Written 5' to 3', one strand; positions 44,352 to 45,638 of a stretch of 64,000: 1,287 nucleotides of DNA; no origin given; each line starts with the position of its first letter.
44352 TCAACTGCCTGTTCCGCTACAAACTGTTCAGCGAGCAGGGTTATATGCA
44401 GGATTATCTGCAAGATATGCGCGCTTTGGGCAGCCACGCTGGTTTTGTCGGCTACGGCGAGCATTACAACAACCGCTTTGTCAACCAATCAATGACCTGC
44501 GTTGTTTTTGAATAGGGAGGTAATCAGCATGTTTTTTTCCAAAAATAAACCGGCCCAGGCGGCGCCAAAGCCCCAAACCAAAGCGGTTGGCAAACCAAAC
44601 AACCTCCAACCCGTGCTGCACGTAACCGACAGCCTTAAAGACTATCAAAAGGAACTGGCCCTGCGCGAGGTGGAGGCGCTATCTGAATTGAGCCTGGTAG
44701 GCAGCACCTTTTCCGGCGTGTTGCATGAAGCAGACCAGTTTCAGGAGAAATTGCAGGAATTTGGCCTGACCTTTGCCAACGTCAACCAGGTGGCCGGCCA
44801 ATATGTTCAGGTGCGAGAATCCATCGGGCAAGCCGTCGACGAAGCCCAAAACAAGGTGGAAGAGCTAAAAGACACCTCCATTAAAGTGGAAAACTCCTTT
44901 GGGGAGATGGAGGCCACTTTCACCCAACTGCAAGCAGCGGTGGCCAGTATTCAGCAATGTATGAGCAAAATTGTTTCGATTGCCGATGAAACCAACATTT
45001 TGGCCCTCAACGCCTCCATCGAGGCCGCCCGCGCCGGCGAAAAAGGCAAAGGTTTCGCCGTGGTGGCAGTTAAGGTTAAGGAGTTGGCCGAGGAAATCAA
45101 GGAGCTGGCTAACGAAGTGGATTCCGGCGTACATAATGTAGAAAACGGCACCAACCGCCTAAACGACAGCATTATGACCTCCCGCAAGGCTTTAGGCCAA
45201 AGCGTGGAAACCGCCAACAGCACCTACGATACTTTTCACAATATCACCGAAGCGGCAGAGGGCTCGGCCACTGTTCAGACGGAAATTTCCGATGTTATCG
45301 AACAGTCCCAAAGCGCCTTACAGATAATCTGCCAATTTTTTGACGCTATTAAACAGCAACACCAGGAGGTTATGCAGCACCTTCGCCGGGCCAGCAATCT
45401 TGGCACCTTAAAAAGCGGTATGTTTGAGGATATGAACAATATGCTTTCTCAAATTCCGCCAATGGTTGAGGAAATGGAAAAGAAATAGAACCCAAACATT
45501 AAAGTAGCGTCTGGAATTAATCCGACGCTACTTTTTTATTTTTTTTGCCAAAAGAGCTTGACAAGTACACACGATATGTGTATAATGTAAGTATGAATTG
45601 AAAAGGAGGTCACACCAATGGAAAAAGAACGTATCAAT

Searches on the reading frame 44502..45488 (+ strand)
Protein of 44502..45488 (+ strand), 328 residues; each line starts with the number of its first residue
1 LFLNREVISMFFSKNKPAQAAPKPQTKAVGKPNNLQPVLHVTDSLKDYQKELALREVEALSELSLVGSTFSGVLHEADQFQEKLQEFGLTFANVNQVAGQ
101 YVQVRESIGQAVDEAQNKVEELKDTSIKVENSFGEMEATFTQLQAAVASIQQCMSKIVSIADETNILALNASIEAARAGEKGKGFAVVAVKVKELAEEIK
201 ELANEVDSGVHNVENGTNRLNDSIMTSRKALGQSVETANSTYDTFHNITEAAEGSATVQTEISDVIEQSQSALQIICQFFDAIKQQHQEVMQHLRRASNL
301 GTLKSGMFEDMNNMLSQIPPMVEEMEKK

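Call 46: search_protein_families(library=pfam, proteins=[window:44502-45488:+], max_evalue=0.0001)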
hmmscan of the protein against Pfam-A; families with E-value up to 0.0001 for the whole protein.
window:44502-45488:+ (328 aa): 1 family
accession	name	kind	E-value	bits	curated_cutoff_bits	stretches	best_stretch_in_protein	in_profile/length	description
PF00015.26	MCPsignal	-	5.8e-30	104.8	34.6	1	113-283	19-168/172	Methyl-accepting chemotaxis protein (MCP) signalling domain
